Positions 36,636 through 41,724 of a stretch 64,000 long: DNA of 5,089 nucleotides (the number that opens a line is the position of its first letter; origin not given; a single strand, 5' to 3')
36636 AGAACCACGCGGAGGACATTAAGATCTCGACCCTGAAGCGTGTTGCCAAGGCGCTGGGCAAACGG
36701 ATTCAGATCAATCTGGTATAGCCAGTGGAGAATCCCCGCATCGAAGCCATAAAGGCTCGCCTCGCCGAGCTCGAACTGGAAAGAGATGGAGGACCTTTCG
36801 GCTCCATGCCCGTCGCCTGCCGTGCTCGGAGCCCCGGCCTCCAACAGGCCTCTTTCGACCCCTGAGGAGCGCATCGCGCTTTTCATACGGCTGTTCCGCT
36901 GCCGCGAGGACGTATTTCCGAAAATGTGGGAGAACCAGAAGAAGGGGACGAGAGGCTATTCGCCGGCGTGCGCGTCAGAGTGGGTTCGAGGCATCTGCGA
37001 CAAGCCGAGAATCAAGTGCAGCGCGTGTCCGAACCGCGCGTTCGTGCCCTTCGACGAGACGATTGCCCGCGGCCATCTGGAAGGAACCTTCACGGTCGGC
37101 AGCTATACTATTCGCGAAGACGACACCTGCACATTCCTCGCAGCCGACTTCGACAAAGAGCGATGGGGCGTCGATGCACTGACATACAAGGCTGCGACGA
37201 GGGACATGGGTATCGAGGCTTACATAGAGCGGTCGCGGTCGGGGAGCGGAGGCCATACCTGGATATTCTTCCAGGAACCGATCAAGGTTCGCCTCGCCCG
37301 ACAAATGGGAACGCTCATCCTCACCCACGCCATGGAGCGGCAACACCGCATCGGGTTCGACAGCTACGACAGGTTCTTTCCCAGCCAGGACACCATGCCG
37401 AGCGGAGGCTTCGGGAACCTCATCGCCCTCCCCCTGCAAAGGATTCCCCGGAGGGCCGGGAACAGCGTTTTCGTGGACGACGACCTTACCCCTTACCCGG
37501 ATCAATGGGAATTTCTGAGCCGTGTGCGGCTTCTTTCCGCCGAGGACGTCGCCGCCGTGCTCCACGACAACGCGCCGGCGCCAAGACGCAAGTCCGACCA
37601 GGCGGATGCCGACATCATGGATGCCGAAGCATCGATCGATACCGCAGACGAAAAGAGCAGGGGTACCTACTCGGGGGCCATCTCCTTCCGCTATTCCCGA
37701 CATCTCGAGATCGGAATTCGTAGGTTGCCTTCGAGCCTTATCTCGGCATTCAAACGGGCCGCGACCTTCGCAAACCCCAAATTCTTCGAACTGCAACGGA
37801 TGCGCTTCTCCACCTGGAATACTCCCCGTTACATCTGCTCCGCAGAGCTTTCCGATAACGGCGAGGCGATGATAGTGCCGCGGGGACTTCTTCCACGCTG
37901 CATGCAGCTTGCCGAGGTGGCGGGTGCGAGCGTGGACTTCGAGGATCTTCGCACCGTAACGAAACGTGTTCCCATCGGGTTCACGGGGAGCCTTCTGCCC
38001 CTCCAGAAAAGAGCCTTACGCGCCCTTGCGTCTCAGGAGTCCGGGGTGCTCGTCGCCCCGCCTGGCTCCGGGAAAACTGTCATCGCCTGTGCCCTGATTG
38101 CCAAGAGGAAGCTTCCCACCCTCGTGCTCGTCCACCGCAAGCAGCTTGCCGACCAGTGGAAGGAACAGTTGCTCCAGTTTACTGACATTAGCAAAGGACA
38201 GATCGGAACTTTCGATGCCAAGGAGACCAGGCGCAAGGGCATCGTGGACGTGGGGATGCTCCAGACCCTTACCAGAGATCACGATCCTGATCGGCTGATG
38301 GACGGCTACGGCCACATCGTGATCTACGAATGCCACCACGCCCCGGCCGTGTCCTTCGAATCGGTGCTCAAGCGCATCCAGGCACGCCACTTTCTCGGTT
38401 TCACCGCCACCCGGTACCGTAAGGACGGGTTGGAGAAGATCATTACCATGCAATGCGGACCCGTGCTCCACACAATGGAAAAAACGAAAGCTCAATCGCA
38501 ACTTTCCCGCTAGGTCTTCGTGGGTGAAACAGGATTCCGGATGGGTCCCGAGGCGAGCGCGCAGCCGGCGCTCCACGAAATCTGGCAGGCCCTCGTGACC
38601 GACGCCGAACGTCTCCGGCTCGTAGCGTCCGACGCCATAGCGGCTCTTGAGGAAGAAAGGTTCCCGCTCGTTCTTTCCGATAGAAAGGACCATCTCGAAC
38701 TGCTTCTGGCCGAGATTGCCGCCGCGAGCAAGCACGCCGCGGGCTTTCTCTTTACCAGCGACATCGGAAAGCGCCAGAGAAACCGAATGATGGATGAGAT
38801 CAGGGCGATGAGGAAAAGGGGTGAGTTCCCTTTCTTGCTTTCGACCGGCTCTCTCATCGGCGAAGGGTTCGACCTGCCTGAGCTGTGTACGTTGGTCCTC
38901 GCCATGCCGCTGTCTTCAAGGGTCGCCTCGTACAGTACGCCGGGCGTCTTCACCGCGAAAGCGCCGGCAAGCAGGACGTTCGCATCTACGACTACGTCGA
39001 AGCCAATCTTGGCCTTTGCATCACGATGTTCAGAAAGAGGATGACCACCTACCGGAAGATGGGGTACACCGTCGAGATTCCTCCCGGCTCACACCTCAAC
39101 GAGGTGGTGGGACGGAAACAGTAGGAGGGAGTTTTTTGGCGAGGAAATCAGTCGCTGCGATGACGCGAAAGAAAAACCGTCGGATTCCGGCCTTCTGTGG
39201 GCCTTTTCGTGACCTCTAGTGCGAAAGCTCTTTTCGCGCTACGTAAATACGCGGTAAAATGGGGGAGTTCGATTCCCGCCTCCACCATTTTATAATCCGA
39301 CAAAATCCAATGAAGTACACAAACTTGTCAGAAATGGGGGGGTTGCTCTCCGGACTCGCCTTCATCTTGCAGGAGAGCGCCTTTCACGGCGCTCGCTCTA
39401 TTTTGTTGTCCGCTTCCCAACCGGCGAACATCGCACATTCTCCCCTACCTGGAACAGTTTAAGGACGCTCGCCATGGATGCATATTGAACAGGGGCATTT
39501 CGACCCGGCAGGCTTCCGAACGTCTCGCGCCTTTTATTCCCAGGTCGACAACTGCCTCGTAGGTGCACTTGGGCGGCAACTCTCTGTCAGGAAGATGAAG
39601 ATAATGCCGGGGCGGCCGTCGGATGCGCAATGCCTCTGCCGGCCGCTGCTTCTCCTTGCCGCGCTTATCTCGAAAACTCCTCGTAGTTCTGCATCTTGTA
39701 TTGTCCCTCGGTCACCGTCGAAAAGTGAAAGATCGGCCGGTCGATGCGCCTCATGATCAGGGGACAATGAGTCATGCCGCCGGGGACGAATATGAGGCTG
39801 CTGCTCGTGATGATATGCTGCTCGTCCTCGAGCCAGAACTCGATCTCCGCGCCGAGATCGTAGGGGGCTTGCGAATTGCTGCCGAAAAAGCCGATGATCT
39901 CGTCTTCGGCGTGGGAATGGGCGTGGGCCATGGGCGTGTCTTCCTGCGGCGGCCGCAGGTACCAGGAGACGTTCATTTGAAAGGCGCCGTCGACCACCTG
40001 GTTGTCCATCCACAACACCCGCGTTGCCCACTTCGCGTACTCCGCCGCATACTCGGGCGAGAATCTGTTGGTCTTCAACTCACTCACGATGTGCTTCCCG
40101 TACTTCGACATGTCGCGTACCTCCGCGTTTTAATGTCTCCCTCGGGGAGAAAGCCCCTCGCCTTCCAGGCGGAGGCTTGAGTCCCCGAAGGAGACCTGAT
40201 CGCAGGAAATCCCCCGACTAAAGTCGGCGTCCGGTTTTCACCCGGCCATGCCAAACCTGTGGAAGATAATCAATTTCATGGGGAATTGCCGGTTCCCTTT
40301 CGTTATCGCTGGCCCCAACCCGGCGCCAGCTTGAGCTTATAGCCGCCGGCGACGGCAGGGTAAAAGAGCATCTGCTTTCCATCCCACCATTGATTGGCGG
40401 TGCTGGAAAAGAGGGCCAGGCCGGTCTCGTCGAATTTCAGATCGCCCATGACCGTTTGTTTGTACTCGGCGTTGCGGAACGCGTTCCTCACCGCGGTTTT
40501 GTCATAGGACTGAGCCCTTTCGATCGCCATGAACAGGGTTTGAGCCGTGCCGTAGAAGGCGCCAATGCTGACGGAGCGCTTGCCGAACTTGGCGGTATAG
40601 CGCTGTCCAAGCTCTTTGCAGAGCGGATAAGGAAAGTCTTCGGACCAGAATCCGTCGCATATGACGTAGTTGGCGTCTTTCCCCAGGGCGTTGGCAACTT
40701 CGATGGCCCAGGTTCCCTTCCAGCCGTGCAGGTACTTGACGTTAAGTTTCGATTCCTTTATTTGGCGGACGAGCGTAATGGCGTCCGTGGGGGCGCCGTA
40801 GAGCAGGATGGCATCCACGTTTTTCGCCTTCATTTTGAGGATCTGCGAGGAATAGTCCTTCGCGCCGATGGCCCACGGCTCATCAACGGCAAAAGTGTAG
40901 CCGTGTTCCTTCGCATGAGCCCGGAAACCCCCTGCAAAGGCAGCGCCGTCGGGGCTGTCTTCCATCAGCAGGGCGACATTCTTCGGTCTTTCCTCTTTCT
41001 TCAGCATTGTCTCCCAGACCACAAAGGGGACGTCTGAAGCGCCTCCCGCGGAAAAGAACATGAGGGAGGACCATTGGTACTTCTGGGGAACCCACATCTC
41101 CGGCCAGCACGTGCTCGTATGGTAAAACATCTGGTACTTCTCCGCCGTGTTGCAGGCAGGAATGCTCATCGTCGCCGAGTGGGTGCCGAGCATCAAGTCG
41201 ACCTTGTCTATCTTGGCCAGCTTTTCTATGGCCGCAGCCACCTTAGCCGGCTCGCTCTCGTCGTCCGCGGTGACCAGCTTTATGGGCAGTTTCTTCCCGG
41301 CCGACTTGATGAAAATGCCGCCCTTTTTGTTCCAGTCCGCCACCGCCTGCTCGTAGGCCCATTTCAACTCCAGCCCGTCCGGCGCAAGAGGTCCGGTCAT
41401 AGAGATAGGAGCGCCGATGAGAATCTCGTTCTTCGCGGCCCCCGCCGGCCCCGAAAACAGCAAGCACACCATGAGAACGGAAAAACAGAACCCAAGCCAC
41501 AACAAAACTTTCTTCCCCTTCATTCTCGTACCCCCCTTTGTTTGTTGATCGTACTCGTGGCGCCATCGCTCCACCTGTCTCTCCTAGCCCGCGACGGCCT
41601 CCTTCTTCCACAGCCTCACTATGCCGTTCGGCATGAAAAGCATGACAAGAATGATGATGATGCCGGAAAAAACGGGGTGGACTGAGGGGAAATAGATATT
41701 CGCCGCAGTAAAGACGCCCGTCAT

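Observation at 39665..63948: Unrecognised combination: split PEP-synthase-like kinase, biotin-less carboxyltransferase, UbiX without UbiD, twin UPF0261 proteins and an OYE reductase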

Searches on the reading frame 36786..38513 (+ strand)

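Call 29: search_protein_families(library=pfam, proteins=[window:36786-38513:+], max_evalue=0.00001)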
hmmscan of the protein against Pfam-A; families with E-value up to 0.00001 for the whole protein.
window:36786-38513:+ (575 aa): 3 families
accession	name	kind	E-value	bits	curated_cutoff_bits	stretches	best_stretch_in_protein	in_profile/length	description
PF22548.2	AEP-TOTE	-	1.1e-90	303.7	27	1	28-256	1-228/230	TOTE conflict system, Archaeo-Eukaryotic Primase domain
PF04851.21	ResIII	-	4.3e-22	79.2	22.5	1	403-543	4-162/164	Type III restriction enzyme, res subunit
PF00270.35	DEAD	-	4.6e-09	36.7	26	1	405-542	2-159/167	DEAD/DEAH box helicase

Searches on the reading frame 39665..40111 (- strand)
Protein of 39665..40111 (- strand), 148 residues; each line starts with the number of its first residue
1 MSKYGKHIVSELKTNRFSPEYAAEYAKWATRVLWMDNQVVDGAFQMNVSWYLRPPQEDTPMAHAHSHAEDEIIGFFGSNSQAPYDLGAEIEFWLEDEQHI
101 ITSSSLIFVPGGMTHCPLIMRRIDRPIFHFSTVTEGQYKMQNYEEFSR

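Call 3: search_protein_families(library=pfam, proteins=[window:39665-40111:-])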
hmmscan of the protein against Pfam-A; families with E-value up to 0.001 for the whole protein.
window:39665-40111:- (148 aa): 0 families

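Call 7: search_protein_families(library=ncbifam, proteins=[window:39665-40111:-], max_evalue=0.001)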
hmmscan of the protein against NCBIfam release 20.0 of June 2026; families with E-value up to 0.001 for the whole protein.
window:39665-40111:- (148 aa): 0 families

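Call 79: search_protein_families(library=ncbifam, proteins=[window:39665-40111:-], max_evalue=1e-10)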
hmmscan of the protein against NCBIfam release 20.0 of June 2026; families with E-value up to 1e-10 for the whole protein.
window:39665-40111:- (148 aa): 0 families

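Call 82: search_protein_families(library=pfam, proteins=[window:39665-40111:-], max_evalue=10)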
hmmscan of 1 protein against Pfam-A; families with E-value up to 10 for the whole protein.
window:39665-40111:- (148 aa): 1 family
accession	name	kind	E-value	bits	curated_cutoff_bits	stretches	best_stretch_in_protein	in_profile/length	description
PF07883.17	Cupin_2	-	0.11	12.7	27.2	1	89-116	28-55/70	Cupin domain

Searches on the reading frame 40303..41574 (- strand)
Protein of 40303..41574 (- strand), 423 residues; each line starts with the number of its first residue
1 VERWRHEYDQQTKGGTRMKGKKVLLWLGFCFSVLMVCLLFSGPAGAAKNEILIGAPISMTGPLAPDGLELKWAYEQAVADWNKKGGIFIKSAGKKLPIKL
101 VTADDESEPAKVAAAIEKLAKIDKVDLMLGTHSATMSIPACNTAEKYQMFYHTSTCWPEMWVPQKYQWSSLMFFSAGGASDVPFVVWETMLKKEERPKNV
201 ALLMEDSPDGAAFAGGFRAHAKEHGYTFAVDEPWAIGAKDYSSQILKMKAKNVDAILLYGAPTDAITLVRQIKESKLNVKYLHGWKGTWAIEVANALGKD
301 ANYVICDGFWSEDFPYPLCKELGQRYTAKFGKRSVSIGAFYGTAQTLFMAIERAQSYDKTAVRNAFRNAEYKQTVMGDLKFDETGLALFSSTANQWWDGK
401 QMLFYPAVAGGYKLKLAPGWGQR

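Call 3: search_protein_families(library=pfam, proteins=[window:40303-41574:-])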
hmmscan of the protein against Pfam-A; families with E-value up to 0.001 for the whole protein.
window:40303-41574:- (423 aa): 2 families
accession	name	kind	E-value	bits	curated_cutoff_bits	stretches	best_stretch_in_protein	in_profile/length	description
PF13458.12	Peripla_BP_6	-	3e-43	149.2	31.7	1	51-383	2-324/343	Periplasmic binding protein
PF13433.12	Peripla_BP_5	-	1.2e-06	28.3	27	1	53-134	3-78/363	Periplasmic binding protein domain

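Call 79: search_protein_families(library=ncbifam, proteins=[window:40303-41574:-], max_evalue=1e-10)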
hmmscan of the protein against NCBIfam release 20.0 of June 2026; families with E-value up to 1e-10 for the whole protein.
window:40303-41574:- (423 aa): 1 family
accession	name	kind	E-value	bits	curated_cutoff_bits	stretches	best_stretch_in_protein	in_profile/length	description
NF011933.0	PRK15404.1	subfamily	2.6e-22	79.4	477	1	35-396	11-360/370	high-affinity branched-chain amino acid ABC transporter substrate-binding protein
